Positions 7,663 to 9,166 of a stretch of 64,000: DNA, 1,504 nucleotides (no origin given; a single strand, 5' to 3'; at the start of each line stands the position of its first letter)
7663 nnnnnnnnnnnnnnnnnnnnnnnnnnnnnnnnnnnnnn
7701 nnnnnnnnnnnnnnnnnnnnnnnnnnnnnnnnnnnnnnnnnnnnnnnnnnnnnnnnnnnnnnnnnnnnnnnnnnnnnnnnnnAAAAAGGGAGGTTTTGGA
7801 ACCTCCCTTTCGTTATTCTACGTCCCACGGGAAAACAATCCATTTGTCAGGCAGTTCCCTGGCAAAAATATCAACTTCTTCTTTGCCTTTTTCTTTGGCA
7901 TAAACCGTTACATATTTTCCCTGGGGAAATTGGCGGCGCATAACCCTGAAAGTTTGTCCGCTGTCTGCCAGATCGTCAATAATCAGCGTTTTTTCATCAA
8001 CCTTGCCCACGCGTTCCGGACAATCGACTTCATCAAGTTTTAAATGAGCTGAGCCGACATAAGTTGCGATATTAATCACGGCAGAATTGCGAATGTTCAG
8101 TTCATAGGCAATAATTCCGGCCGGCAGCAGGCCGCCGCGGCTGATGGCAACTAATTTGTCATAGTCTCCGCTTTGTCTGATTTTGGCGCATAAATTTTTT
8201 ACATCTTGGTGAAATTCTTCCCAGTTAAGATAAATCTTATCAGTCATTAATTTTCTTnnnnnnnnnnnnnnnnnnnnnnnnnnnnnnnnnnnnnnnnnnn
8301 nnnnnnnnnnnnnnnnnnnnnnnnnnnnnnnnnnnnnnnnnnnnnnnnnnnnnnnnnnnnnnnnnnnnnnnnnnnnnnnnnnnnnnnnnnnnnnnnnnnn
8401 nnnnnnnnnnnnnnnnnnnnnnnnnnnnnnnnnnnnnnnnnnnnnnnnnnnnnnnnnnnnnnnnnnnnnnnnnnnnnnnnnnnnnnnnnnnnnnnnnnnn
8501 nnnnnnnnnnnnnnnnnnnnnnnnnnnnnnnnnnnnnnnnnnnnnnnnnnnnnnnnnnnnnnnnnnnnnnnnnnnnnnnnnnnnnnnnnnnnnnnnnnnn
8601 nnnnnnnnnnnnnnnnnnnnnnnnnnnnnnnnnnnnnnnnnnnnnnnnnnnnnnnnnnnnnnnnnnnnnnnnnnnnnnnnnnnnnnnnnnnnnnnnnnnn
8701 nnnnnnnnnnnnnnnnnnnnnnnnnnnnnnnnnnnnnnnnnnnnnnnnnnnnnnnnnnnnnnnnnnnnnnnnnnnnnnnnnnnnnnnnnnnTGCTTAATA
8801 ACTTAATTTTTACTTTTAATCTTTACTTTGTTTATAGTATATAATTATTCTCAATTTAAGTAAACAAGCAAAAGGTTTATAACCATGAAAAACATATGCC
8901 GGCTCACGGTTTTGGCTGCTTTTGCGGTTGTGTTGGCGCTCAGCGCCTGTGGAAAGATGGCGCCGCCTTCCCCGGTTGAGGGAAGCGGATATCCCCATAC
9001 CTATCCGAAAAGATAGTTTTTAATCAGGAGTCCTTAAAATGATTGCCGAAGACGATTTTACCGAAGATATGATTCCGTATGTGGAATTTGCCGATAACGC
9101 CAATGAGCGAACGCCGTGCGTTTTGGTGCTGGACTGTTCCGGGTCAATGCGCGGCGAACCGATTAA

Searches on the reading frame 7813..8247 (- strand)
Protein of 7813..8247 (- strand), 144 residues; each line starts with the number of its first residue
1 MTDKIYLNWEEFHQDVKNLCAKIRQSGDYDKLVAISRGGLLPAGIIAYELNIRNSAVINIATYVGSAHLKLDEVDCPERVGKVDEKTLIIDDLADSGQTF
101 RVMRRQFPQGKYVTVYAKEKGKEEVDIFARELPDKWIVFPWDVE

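Call 33: search_protein_families(library=pfam, proteins=[window:7813-8247:-], max_evalue=10)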
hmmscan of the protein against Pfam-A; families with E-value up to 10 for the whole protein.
window:7813-8247:- (144 aa): 1 family
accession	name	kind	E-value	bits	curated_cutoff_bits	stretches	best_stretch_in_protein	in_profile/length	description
PF00156.33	Pribosyltran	-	1.3e-12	47.8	26.3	1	6-143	5-153/158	Phosphoribosyl transferase domain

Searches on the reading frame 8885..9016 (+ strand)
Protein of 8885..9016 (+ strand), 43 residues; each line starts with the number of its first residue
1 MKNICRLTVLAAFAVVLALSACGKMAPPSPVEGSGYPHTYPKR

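Call 33: search_protein_families(library=pfam, proteins=[window:8885-9016:+], max_evalue=10)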
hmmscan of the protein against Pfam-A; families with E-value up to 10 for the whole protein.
window:8885-9016:+ (43 aa): 1 family
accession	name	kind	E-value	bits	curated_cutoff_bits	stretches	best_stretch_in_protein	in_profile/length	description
PF13627.12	LptM_cons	-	0.6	10.5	27.3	1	10-23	2-15/23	LPS-assembly lipoprotein LptM, conserved region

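Call 34: search_protein_families(library=ncbifam, proteins=[window:8885-9016:+], max_evalue=1)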
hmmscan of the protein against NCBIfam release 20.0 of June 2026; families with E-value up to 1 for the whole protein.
window:8885-9016:+ (43 aa): 5 families
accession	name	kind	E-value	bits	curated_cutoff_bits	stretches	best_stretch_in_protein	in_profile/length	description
NF047847.2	SS_mature_LptM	equivalog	0.00011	22.2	27.7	1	1-25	1-23/31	LPS translocon maturation chaperone LptM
NF033143.1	efflux_OM_AdeK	equivalog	0.045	12.5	900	1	10-41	11-42/480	multidrug efflux RND transporter AdeIJK outer membrane channel subunit AdeK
NF037950.1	spanin2_1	subfamily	0.095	13.1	100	1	5-25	5-26/130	bacteriophage spanin2 family protein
NF006917.0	PRK09408.1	equivalog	0.21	11.5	176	1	6-36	3-32/171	outer membrane protein OmpX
NF047408.1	SA0632_fam_LP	equivalog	0.32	10.7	70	1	10-24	6-20/68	SA0632 family lipoprotein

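Call 75: find_related_loci(query=A4, collection=metagenome_contigs, flank=5000)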
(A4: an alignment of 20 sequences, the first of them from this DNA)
Query A4 (43 aa) in metagenome_contigs; peptide patterns used: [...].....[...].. (x = any residue, [..] = any of these).
109 stretches matched a pattern; 102 encode a relative of the query (tblastn E <= 1e-3); the best 80 are kept; 80 distinct loci.
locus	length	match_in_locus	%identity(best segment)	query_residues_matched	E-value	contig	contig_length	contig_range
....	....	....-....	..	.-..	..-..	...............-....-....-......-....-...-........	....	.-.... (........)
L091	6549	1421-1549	60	1-43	2e-14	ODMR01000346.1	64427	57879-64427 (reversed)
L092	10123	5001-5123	61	1-41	2e-13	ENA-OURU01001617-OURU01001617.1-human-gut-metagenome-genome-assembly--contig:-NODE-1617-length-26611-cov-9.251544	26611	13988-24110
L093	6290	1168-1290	61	1-41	2e-13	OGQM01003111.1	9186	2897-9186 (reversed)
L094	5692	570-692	61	1-41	2e-13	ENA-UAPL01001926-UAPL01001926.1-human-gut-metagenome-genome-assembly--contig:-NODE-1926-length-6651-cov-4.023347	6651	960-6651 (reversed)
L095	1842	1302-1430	53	1-42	5e-12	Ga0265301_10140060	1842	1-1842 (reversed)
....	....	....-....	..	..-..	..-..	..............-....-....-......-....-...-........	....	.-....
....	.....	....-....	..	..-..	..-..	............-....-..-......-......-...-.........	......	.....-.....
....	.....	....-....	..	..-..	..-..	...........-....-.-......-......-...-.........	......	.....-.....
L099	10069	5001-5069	78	21-43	1e-11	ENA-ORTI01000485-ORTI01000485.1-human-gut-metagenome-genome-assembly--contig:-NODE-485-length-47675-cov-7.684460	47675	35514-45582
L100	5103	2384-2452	78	21-43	1e-11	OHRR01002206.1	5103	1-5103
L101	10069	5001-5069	78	21-43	1e-11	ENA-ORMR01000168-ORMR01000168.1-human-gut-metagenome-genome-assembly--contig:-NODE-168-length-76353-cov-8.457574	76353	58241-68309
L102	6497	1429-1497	78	21-43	1e-11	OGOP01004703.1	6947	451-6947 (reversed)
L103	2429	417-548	45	1-43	2e-11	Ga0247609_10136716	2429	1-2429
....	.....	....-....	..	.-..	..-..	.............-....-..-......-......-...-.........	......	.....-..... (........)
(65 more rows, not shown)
